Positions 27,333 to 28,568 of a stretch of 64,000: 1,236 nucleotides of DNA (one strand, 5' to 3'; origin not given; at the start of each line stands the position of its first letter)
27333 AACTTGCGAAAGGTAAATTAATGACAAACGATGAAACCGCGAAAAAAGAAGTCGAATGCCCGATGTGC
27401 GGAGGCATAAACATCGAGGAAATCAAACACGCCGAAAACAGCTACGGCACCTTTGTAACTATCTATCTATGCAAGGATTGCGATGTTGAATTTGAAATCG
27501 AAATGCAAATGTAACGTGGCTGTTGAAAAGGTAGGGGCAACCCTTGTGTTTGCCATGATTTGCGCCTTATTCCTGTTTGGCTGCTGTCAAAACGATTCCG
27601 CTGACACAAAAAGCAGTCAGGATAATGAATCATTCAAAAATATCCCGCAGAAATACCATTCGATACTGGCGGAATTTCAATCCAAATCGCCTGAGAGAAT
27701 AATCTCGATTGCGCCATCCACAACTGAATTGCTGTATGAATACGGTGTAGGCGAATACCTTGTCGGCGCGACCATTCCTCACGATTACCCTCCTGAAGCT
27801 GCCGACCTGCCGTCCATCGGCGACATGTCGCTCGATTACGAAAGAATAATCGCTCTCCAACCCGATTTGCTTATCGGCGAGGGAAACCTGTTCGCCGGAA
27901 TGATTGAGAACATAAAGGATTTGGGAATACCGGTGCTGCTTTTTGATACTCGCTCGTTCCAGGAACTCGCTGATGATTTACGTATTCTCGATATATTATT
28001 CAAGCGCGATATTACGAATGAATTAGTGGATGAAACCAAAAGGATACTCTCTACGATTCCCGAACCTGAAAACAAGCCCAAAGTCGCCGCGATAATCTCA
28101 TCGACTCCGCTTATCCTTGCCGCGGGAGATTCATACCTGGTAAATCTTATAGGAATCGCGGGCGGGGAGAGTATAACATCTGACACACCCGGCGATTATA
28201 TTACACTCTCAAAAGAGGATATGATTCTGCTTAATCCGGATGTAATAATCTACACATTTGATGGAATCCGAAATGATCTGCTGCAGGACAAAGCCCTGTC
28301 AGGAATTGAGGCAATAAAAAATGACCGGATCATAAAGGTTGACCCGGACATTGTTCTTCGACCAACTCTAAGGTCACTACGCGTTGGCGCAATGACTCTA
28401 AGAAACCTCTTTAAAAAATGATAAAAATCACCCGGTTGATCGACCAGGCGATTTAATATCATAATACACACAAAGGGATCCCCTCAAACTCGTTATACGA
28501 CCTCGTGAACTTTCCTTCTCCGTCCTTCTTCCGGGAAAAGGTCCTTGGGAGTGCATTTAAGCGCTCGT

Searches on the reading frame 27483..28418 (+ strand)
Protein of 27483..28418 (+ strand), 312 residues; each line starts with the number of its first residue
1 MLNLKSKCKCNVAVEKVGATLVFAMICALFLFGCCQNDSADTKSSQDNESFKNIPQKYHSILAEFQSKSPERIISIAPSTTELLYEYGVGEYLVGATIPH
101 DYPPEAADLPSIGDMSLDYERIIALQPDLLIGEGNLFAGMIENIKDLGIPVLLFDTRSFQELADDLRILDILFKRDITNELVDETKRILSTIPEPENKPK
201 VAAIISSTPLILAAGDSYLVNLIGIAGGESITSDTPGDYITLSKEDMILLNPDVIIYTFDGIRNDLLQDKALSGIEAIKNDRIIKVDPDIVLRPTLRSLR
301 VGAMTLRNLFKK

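Call 62: search_protein_families(library=ncbifam, proteins=[window:27483-28418:+], max_evalue=0.00001)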
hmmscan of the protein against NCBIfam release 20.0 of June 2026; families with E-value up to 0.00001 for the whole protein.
window:27483-28418:+ (312 aa): 6 families
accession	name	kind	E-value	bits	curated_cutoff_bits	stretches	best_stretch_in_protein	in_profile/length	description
NF002894.0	PRK03379.1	equivalog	1.1e-20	74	234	1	62-258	15-215/266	vitamin B12 ABC transporter substrate-binding protein BtuF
TIGR03659.1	IsdE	equivalog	9.6e-20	70.9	298.65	1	20-283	5-264/292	heme ABC transporter substrate-binding protein IsdE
TIGR04281.1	peripla_PGF_1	equivalog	7.6e-18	64.8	325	1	68-297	19-252/330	PGF-CTERM-anchored ABC transporter substrate-binding protein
TIGR03868.1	F420-O_ABCperi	hypoth_equivalog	8.5e-12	44.9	392.4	1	68-284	15-260/287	putative F420-0 ABC transporter substrate-binding protein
NF038402.1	TroA_like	subfamily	9.7e-08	31.8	30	1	72-257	1-185/219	helical backbone metal receptor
NF008501.1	PRK11411.1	subfamily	2.3e-07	30.1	320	1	119-290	94-273/303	Fe(3+) dicitrate ABC transporter substrate-binding protein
